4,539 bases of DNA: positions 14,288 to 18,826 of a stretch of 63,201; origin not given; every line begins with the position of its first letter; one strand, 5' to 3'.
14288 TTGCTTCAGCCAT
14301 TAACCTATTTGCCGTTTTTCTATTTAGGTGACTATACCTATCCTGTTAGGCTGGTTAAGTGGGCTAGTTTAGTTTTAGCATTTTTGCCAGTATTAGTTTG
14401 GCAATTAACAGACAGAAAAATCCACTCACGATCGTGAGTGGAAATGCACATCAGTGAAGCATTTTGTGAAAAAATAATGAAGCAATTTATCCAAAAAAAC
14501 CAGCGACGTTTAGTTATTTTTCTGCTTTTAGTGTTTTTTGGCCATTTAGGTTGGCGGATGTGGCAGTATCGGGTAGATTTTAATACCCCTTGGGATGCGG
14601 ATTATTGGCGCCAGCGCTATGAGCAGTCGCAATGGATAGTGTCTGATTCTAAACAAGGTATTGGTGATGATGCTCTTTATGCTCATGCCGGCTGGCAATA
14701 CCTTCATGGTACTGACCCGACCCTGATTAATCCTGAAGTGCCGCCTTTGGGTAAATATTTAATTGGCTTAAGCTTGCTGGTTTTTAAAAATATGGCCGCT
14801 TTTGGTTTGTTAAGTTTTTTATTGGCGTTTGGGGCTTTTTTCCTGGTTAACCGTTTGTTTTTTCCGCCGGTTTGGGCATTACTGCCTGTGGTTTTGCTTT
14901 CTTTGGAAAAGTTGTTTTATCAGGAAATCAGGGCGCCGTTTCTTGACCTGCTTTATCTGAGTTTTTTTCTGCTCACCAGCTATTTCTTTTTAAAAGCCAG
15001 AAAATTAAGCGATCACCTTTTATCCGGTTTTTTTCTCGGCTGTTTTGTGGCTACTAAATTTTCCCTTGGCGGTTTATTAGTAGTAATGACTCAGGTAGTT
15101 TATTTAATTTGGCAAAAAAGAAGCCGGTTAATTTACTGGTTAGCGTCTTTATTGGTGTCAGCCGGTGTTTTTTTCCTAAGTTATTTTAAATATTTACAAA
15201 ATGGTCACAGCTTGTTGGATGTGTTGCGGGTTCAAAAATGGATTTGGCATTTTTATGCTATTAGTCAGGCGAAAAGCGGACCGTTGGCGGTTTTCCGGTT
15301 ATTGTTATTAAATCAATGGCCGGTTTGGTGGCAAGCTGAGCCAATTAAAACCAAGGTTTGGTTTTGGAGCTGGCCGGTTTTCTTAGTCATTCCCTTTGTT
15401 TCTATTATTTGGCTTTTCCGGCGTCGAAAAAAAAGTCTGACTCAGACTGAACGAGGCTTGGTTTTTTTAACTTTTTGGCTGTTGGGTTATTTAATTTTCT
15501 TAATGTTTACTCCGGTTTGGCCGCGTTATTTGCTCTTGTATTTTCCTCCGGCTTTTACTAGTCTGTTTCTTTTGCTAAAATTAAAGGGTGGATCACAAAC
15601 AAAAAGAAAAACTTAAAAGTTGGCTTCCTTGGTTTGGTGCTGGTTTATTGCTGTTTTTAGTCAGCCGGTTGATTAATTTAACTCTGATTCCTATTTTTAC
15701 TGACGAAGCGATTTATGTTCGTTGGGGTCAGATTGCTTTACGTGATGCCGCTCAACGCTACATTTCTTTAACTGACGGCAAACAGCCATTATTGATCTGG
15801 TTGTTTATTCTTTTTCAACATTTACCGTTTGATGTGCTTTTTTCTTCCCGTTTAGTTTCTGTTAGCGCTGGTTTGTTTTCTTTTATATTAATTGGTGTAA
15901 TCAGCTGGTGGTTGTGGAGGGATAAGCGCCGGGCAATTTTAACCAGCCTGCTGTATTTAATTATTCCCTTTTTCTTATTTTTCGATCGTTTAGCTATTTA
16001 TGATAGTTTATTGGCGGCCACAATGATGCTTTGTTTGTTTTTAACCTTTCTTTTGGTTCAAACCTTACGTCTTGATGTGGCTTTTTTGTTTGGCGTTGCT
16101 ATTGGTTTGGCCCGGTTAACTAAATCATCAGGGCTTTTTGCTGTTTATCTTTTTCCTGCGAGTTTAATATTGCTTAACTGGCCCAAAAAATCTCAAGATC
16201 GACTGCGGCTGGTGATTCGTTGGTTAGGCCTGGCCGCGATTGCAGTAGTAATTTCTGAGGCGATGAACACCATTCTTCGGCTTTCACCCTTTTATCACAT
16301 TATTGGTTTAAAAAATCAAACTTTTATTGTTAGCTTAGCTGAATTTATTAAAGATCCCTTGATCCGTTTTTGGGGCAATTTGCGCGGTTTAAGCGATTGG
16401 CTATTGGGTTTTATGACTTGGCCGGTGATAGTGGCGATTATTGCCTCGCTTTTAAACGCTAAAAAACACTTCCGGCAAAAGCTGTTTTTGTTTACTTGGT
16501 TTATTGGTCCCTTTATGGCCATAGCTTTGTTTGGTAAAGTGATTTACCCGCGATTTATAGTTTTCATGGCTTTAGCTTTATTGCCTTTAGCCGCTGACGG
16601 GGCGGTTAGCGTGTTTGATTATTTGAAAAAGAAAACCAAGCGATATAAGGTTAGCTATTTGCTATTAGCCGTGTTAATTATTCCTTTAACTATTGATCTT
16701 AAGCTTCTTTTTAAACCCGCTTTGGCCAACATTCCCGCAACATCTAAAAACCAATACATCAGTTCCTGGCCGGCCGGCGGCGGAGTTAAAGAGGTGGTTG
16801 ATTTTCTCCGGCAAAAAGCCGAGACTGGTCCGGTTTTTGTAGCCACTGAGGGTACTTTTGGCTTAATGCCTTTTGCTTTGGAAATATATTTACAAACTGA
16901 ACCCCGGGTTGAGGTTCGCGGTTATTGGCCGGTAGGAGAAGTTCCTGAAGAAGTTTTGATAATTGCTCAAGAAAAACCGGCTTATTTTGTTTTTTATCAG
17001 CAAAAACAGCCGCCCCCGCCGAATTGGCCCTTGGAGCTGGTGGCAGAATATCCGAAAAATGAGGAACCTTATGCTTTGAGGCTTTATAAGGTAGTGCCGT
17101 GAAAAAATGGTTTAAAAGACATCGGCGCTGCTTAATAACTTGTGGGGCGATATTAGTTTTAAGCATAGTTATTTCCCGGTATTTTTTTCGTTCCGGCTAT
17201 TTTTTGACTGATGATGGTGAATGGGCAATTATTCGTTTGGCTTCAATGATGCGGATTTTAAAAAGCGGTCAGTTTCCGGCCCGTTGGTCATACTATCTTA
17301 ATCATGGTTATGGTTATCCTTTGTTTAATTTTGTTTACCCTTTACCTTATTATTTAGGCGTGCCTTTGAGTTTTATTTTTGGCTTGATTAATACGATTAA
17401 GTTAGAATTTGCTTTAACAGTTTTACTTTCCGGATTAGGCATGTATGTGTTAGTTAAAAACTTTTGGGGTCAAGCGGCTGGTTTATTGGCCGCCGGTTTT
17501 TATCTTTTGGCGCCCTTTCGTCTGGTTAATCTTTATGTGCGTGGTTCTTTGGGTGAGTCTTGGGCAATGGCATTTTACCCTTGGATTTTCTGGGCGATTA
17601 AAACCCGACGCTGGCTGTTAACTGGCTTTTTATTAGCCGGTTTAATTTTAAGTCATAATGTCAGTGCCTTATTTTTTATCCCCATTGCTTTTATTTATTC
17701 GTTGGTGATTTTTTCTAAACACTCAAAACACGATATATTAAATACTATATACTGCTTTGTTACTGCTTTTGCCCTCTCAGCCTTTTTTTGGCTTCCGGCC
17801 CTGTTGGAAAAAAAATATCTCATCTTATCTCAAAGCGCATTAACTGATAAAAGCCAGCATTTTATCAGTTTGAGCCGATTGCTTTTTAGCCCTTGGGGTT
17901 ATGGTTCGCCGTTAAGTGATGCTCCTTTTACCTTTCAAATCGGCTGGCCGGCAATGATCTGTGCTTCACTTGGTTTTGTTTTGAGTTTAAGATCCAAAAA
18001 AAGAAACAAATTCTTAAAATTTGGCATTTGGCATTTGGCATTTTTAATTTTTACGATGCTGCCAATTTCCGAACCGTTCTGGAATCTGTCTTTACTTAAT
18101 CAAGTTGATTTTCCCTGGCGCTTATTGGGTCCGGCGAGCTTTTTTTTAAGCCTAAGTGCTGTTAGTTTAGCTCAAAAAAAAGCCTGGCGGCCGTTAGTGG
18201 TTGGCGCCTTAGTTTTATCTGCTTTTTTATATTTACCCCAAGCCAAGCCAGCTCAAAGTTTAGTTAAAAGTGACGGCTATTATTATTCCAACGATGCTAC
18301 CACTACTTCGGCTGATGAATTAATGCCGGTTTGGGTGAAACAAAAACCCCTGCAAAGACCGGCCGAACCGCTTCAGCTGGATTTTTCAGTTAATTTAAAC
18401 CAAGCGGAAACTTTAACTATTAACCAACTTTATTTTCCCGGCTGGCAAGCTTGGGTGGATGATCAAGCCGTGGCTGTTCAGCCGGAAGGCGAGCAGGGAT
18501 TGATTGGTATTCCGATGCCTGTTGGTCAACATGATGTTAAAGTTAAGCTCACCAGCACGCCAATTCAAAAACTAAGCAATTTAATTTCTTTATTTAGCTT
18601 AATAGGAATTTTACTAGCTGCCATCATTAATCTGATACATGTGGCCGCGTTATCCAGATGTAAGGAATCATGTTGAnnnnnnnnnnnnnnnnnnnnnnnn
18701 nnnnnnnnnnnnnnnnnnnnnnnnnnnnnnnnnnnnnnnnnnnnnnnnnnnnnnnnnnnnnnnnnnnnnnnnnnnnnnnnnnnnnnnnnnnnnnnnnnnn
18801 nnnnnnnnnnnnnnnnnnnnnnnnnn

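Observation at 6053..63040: About 57 kb glycosylation super-locus with roughly 20 GT-C-like polytopic proteins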

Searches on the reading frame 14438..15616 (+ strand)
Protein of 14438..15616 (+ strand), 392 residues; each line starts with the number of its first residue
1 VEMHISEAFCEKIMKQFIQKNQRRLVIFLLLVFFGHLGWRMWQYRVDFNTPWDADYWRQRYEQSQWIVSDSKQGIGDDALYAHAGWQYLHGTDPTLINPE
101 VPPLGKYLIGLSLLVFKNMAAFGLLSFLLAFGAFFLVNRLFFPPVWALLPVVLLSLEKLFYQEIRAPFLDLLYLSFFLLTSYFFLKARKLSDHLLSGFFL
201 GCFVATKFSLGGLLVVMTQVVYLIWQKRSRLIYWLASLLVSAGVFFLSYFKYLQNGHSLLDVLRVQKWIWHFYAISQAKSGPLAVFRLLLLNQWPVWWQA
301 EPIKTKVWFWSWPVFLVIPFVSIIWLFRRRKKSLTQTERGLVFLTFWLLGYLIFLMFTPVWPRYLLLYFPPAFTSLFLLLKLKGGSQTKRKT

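Call 3: search_protein_families(library=pfam, proteins=[window:14438-15616:+], max_evalue=0.01)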
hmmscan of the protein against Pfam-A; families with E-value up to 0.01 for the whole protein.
window:14438-15616:+ (392 aa): 0 families

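Call 12: search_protein_families(library=ncbifam, proteins=[window:14438-15616:+], max_evalue=0.01)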
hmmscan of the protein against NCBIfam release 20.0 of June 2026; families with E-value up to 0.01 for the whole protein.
window:14438-15616:+ (392 aa): 0 families

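Call 16: search_solved_structures(query=window:14438-15616:+, max_evalue=10)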
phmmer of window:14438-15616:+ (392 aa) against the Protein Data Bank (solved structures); distinct sequences matched with E-value up to 10: 4.
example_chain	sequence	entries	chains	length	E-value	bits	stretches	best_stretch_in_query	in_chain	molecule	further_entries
2f4e_A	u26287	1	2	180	0.75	12.2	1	9-116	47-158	AtFKBP42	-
22wz_A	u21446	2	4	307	1.4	11.3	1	244-289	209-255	VP1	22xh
8v99_A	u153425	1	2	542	1.6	11.1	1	244-288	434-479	Capsid protein VP1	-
2if4_A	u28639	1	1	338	2.8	10.3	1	51-116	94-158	ATFKBP42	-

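Call 51: search_protein_representatives(protein=window:14438-15616:+)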
Query: 392 residues. Proteins with E-value up to 0.001 (for the whole library): 660; up to 1e-10: 503; up to 1e-30: 125. The best 150 are listed.
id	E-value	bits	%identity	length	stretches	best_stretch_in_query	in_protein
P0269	4.2e-96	339.2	48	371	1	23-383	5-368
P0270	3.8e-84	299.8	48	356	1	30-381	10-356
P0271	2.6e-71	257.6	42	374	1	24-374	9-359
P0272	9.3e-68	245.9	39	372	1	20-386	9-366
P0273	4.2e-63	230.5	40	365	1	25-374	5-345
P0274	1.8e-58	215.2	40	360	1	26-374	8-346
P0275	5.6e-56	207.1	38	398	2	48-374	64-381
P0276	7.7e-55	203.3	42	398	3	74-230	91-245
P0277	1.5e-52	195.8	39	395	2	71-378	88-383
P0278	2.8e-52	194.9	39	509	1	22-383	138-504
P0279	3.3e-51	191.4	38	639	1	37-376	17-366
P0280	4.5e-51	190.9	36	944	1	27-379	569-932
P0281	1.7e-50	188.9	40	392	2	73-381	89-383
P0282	1.1e-47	179.7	34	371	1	28-372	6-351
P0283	2.1e-47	178.8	36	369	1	21-382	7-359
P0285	4.2e-46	174.5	36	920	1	25-383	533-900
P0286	4.5e-46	174.4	36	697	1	31-376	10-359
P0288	7.3e-45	170.4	35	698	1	26-380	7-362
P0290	1.4e-44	169.5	33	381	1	15-381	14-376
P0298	1.4e-42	162.9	34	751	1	47-372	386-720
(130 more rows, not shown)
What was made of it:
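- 14438..15616 (+): Short (392 aa) PMT-like GT-C with no Pfam hit of its own. 660 representative homologs (call 51).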

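Call 53: search_protein_families(library=pfam, alignment_id=A3, max_evalue=0.01)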
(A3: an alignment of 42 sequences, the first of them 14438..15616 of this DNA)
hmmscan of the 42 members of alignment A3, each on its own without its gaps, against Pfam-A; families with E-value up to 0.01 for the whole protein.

A. member 1, window:14438-15616:+ (392 aa): 0 families

B. families by the number of members that match (of 42 scanned): 7 families
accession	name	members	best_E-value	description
PF13231.12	PMT_2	17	6.5e-12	Dolichyl-phosphate-mannose-protein mannosyltransferase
PF02366.24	PMT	10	3.6e-07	Dolichyl-phosphate-mannose-protein mannosyltransferase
PF03717.20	PBP_dimer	8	2e-13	Penicillin-binding Protein dimerisation domain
PF05223.17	MecA_N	8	3.7e-07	NTF2-like N-terminal transpeptidase domain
PF10131.15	PTPS_related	3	5e-19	6-pyruvoyl-tetrahydropterin synthase related domain; membrane protein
PF18915.5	DUF5667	1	3.8e-08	Domain of unknown function (DUF5667)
PF09586.16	YfhO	1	0.0029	Bacterial membrane protein YfhO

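Call 67: search_protein_families(library=pfam, proteins=[P0269, P0271, P0272, P0282, P0290, P0286, P0288, P0280, P0285, P0298], max_evalue=0.01)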
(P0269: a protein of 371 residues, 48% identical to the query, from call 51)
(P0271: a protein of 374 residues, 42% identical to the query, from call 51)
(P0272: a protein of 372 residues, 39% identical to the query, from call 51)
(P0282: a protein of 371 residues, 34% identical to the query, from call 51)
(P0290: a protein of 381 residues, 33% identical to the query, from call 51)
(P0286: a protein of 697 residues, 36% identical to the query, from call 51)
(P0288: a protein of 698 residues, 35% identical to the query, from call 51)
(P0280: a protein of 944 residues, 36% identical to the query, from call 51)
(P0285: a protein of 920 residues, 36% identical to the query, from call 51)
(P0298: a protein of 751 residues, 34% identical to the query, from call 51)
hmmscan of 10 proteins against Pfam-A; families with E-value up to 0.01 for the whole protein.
P0269 (371 aa): 0 families

P0271 (374 aa): 0 families

P0272 (372 aa): 0 families

P0282 (371 aa): 0 families

P0290 (381 aa): 1 family
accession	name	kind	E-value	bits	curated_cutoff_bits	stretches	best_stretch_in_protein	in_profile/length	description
PF02366.24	PMT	-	3.6e-07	30.4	22.7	1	117-225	88-204/245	Dolichyl-phosphate-mannose-protein mannosyltransferase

P0286 (697 aa): 1 family
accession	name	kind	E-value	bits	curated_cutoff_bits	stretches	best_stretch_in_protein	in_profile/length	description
PF03717.20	PBP_dimer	-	1.6e-06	29.1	24.4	1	518-683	3-178/180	Penicillin-binding Protein dimerisation domain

P0288 (698 aa): 3 families
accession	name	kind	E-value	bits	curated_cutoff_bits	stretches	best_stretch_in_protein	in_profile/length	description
PF03717.20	PBP_dimer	-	4.7e-11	43.9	24.4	1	516-683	2-179/180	Penicillin-binding Protein dimerisation domain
PF13231.12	PMT_2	-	6.4e-05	23.7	26.1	1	80-232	2-154/160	Dolichyl-phosphate-mannose-protein mannosyltransferase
PF05223.17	MecA_N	-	0.00077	20.2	22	1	392-507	1-115/117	NTF2-like N-terminal transpeptidase domain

P0280 (944 aa): 2 families
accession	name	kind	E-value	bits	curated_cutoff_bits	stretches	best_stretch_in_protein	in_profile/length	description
PF10131.15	PTPS_related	-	1.3e-07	30.9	26.4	1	84-400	5-301/621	6-pyruvoyl-tetrahydropterin synthase related domain; membrane protein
PF13231.12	PMT_2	-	6e-07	30.3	26.1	1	645-787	2-150/160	Dolichyl-phosphate-mannose-protein mannosyltransferase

P0285 (920 aa): 3 families
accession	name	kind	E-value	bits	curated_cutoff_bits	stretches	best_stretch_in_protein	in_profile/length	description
PF10131.15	PTPS_related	-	5e-19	68.6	26.4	1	76-405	5-337/621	6-pyruvoyl-tetrahydropterin synthase related domain; membrane protein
PF13231.12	PMT_2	-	3.9e-05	24.3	26.1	2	610-739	3-137/160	Dolichyl-phosphate-mannose-protein mannosyltransferase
PF02366.24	PMT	-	0.00013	22.1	22.7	1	633-764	91-225/245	Dolichyl-phosphate-mannose-protein mannosyltransferase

P0298 (751 aa): 0 families
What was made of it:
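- Homologs of 14438 are fused to PBP pedestal domains (calls 53, 67).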

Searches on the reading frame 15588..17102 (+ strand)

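Call 3: search_protein_families(library=pfam, proteins=[window:15588-17102:+], max_evalue=0.01)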
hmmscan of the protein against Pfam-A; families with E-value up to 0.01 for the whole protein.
window:15588-17102:+ (504 aa): 2 families
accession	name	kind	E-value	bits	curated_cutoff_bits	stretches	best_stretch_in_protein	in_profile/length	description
PF02366.24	PMT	-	3.9e-08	33.6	22.7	1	64-220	61-230/245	Dolichyl-phosphate-mannose-protein mannosyltransferase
PF13231.12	PMT_2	-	6.7e-07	30.1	26.1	1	67-223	4-155/160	Dolichyl-phosphate-mannose-protein mannosyltransferase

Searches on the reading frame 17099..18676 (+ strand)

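Call 3: search_protein_families(library=pfam, proteins=[window:17099-18676:+], max_evalue=0.01)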
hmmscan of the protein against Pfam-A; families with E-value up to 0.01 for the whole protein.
window:17099-18676:+ (525 aa): 1 family
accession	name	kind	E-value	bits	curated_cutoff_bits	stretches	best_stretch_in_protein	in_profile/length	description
PF10131.15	PTPS_related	-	1.8e-08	33.8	26.4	1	78-373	3-296/621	6-pyruvoyl-tetrahydropterin synthase related domain; membrane protein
